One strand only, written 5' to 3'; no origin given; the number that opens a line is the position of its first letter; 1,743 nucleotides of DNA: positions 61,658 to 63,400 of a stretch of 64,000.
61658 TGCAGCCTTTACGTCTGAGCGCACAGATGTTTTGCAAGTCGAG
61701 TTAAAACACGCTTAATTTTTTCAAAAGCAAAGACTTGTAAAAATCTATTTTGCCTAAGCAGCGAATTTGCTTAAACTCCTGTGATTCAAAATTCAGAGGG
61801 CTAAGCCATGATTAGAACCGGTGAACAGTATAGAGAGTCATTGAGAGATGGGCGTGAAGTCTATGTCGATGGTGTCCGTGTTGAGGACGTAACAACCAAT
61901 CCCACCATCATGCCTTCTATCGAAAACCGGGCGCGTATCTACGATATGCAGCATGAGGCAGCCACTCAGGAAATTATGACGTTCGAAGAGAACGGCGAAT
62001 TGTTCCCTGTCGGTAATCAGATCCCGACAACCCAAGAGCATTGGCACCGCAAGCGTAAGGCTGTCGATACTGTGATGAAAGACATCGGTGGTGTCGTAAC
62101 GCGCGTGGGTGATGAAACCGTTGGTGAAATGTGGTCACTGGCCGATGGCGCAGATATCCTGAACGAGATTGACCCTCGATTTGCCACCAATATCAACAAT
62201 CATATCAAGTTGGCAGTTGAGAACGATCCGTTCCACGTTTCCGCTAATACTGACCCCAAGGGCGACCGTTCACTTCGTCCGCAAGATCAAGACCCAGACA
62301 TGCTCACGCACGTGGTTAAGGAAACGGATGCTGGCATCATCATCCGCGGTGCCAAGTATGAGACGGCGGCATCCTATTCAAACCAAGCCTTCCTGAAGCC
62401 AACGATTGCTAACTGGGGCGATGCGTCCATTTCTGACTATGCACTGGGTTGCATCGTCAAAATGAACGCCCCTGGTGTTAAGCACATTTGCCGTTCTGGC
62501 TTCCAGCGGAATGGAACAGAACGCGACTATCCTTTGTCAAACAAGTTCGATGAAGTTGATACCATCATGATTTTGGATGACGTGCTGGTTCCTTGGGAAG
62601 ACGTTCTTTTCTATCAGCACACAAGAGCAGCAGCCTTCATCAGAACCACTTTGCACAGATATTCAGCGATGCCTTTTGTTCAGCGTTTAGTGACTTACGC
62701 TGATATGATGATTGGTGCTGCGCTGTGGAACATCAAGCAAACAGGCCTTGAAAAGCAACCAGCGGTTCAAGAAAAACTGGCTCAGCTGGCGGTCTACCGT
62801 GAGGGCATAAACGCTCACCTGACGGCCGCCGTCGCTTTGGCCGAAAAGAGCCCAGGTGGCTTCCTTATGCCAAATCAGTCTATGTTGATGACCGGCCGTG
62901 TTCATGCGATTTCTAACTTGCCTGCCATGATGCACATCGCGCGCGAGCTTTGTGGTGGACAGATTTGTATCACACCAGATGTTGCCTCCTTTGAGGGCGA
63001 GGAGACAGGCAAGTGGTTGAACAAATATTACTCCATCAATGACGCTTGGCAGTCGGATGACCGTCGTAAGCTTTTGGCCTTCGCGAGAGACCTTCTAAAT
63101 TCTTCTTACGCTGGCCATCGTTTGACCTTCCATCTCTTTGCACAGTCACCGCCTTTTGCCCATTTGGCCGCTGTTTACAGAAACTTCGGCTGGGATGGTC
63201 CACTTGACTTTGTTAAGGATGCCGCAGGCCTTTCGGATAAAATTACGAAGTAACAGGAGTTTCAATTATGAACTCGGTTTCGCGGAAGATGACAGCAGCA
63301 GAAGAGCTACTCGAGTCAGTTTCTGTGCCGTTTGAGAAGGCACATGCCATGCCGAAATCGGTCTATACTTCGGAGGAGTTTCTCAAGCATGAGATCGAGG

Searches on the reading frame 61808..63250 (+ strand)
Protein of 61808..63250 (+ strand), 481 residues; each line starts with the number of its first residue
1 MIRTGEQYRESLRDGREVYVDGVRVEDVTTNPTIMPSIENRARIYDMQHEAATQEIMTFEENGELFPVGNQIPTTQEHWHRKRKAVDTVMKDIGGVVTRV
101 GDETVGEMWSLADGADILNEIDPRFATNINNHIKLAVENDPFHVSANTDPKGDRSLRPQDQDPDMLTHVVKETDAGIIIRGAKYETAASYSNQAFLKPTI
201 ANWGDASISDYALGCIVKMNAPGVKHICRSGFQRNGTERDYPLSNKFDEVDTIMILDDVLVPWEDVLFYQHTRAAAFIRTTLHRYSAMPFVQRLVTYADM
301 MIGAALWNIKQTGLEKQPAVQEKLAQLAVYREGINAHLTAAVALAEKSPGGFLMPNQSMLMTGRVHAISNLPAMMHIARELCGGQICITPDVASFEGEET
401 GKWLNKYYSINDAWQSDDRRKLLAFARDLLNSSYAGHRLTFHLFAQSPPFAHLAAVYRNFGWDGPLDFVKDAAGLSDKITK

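Call 33: search_protein_families(library=pfam, proteins=[window:61808-63250:+], max_evalue=0.0001)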
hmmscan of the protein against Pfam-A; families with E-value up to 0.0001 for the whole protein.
window:61808-63250:+ (481 aa): 2 families
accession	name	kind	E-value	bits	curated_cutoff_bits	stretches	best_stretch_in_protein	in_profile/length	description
PF11794.13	HpaB_N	-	3.2e-82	276.6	35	1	4-267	1-269/270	4-hydroxyphenylacetate 3-hydroxylase N terminal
PF03241.18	HpaB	-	4.8e-55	186.3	25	1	277-474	6-202/202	4-hydroxyphenylacetate 3-hydroxylase C terminal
